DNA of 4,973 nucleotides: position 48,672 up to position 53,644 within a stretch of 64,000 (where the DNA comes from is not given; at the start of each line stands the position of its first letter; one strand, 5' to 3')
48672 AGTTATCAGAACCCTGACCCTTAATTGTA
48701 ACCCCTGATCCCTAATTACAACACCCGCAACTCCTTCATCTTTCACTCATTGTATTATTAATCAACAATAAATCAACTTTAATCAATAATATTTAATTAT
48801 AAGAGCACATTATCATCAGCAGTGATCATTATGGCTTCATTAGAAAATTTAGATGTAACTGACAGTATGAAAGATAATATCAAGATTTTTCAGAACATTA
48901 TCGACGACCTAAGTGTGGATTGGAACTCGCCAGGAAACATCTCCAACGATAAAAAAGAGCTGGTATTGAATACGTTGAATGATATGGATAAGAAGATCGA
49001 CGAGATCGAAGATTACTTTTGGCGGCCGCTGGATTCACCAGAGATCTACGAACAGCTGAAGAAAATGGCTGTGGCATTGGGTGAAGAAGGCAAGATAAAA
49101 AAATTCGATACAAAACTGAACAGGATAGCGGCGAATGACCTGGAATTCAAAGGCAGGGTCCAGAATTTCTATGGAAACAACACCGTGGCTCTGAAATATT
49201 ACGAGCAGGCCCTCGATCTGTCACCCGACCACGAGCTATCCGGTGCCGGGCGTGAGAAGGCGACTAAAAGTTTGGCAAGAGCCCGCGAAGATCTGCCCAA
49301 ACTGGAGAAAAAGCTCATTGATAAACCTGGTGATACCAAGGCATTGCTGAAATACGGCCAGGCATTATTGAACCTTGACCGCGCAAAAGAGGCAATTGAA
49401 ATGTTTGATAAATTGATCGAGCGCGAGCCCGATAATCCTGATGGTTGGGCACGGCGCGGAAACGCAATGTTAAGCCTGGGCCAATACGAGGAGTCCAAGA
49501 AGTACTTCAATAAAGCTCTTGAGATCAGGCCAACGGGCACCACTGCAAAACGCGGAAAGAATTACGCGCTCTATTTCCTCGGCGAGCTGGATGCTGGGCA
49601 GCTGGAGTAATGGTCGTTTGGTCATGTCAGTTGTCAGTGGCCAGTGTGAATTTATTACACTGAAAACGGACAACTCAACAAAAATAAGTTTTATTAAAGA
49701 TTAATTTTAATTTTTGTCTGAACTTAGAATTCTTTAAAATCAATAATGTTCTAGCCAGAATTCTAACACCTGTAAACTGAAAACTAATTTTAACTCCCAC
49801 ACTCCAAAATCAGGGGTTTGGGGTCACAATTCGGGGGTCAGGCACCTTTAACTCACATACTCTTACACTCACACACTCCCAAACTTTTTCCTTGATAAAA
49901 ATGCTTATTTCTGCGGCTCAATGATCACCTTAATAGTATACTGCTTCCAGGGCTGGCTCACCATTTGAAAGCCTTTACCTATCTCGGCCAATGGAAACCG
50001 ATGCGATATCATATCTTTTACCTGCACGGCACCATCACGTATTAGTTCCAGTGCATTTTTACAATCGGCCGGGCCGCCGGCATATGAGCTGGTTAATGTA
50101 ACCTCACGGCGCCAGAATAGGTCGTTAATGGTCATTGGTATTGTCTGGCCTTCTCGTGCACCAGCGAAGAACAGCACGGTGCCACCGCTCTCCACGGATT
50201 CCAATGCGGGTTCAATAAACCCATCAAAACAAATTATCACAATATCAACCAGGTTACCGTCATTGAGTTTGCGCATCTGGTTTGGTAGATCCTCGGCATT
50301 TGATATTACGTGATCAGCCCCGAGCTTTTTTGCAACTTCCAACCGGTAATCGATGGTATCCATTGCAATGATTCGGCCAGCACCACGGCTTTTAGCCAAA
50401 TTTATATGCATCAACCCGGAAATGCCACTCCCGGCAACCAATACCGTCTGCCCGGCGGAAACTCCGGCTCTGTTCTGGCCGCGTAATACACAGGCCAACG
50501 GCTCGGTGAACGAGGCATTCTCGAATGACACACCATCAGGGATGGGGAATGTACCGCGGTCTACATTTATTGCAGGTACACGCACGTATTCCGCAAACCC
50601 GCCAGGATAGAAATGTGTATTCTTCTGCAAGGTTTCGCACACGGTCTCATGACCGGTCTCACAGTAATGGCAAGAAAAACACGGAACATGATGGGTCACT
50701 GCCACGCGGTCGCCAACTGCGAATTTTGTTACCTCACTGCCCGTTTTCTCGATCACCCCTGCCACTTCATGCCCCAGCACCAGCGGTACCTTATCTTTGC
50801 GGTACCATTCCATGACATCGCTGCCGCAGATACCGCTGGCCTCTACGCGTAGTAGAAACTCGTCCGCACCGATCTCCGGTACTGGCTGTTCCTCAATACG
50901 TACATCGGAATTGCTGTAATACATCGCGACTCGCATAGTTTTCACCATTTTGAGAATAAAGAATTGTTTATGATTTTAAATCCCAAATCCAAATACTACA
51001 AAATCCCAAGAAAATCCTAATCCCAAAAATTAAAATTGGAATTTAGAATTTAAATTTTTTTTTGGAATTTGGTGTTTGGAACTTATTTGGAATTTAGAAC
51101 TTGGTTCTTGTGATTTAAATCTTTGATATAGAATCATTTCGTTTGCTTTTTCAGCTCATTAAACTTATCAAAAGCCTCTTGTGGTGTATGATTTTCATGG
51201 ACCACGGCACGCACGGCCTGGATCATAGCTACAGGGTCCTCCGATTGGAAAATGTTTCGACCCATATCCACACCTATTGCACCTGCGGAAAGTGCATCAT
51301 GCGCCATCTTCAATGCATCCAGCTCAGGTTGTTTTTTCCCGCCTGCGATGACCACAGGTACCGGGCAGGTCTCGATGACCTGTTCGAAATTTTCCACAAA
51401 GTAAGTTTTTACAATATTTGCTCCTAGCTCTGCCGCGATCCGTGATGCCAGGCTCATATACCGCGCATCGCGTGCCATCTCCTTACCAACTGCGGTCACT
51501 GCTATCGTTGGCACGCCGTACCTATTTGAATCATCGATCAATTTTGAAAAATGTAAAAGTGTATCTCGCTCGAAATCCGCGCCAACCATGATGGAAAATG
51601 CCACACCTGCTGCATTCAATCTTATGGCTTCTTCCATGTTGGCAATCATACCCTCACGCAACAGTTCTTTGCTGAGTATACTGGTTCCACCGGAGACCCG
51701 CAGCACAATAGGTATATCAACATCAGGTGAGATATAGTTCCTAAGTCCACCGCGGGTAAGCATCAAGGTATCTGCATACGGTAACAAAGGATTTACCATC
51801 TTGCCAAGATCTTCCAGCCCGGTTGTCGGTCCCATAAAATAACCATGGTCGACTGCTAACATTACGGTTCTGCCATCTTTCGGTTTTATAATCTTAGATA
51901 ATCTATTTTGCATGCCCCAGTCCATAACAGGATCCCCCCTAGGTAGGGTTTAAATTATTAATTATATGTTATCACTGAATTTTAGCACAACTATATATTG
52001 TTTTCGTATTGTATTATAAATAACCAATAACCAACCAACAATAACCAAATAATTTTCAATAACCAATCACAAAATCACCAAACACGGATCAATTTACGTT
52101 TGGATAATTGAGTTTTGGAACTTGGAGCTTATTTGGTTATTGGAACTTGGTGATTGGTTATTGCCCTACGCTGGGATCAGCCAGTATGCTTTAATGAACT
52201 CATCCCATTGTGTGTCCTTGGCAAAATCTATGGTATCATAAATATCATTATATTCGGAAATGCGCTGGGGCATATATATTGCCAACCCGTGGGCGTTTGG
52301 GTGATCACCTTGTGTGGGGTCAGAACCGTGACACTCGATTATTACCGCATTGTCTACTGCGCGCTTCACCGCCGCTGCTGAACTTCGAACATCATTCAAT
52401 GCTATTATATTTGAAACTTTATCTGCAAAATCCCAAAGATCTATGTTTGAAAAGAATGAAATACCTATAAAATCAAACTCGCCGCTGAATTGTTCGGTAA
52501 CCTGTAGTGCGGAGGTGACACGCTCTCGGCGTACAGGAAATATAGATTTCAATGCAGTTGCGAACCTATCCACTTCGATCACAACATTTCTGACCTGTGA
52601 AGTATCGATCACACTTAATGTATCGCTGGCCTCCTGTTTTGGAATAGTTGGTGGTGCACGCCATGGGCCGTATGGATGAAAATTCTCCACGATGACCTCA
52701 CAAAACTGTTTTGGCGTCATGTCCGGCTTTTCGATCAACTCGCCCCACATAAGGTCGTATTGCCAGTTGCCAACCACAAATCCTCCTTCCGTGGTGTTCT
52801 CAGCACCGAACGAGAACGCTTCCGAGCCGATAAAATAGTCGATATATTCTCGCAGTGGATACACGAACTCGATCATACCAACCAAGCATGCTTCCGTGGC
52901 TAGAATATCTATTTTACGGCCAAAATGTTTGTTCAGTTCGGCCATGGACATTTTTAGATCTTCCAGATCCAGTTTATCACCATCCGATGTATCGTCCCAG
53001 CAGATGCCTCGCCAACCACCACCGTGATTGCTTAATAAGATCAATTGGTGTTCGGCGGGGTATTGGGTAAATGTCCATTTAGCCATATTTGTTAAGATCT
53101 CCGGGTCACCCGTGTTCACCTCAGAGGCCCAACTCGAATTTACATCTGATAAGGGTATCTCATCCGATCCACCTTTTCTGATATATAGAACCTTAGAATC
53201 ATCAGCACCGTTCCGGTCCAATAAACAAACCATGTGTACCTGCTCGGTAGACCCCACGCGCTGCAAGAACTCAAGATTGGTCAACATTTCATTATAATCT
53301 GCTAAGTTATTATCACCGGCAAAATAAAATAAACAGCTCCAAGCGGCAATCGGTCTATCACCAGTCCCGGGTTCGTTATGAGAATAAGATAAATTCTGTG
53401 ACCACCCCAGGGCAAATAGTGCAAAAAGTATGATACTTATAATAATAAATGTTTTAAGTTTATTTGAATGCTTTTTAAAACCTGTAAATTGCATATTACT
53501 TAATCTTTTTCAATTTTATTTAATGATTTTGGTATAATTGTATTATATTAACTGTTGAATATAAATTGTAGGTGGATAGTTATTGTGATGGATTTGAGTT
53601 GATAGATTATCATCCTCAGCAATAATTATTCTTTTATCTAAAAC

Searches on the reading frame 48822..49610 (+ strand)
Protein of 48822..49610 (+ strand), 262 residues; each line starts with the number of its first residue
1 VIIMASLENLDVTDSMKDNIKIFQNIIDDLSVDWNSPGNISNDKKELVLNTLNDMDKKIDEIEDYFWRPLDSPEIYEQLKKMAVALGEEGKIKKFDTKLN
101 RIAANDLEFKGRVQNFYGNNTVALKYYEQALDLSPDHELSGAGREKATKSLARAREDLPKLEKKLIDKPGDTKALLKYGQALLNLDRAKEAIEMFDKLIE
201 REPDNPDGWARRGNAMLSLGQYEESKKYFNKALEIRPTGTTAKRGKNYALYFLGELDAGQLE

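Call 19: search_protein_families(library=pfam, proteins=[window:48822-49610:+], max_evalue=0.001)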
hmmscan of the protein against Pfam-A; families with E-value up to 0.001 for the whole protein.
window:48822-49610:+ (262 aa): 16 families
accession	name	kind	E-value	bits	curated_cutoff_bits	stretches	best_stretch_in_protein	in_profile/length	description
PF07719.23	TPR_2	-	1.3e-18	66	27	1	206-238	1-33/34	Tetratricopeptide repeat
PF13181.12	TPR_8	-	4.3e-18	64.3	25.7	2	208-237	3-32/34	Tetratricopeptide repeat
PF14559.12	TPR_19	-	9.1e-15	55.2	25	2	187-238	6-57/68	Tetratricopeptide repeat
PF00515.34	TPR_1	-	1.3e-14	53.7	27.8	1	207-238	2-33/34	Tetratricopeptide repeat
PF13428.12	TPR_14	-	2.8e-13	49.6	23.5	1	173-214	2-43/44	Tetratricopeptide repeat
PF13431.12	TPR_17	-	4e-11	42.7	24.4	1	195-226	2-33/34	Tetratricopeptide repeat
PF13432.12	TPR_16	-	5e-10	40.1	32.7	1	179-238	4-63/65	Tetratricopeptide repeat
PF13174.12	TPR_6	-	1.5e-09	38.3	26.3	1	174-204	2-32/33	Tetratricopeptide repeat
PF13414.12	TPR_11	-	1.7e-09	37.7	26.8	0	179-220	1-42/42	TPR repeat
PF13424.12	TPR_12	-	6.9e-09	36.2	30.1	1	174-236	5-75/77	Tetratricopeptide repeat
PF23914.1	TPR_CcmH_CycH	-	2.8e-07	31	42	0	200-245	44-89/158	Cytochrome c-type biogenesis protein H TPR domain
PF13371.12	TPR_9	-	2.1e-06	28.1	35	1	182-244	5-67/73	Tetratricopeptide repeat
PF13374.12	TPR_10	-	0.00031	21.1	27.5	0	213-236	9-32/42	Tetratricopeptide repeat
PF12569.14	NatA_aux_su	-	0.00062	19.3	33.3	0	150-244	19-111/515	N-terminal acetyltransferase A, auxiliary subunit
PF14561.12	TPR_20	-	0.00095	19.9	25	0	153-212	3-62/90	Tetratricopeptide repeat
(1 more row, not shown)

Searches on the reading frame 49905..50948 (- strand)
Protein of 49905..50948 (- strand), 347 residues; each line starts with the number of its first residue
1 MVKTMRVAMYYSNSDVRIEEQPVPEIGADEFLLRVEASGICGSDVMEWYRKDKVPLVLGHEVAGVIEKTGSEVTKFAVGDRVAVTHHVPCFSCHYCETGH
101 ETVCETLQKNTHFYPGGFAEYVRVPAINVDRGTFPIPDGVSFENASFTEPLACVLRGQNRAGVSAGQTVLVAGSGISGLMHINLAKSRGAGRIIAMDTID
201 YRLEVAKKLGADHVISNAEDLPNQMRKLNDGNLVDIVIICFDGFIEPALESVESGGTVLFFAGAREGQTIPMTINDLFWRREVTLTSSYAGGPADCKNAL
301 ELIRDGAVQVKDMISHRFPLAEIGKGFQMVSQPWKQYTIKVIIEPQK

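Call 19: search_protein_families(library=pfam, proteins=[window:49905-50948:-], max_evalue=0.001)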
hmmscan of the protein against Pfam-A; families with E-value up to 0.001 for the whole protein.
window:49905-50948:- (347 aa): 3 families
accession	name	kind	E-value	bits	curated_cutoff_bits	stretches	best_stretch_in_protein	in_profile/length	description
PF08240.17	ADH_N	-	3.5e-28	98.3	23.5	1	27-128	1-98/104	Alcohol dehydrogenase GroES-like domain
PF00107.32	ADH_zinc_N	-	2.7e-22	79.5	31.8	1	178-303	3-127/129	Zinc-binding dehydrogenase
PF13602.12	ADH_zinc_N_2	-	0.00083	20.7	27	0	209-331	1-124/134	Zinc-binding dehydrogenase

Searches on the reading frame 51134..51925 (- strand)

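Call 19: search_protein_families(library=pfam, proteins=[window:51134-51925:-], max_evalue=0.001)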
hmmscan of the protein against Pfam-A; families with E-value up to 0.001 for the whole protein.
window:51134-51925:- (263 aa): 2 families
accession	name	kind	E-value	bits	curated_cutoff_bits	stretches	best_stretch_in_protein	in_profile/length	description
PF01791.15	DeoC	-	7.7e-25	88.3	23.8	1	20-228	1-229/229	DeoC/LacD family aldolase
PF05690.20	ThiG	-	0.00048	20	23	1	157-244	149-226/247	Thiazole biosynthesis protein ThiG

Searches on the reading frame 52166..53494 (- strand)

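Call 19: search_protein_families(library=pfam, proteins=[window:52166-53494:-], max_evalue=0.001)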
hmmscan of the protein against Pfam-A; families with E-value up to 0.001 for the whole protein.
window:52166-53494:- (442 aa): 1 family
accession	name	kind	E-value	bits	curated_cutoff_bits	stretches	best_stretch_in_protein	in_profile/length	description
PF03415.19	Peptidase_C11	-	3.9e-41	142.2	25.8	1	57-436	2-358/359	Clostripain family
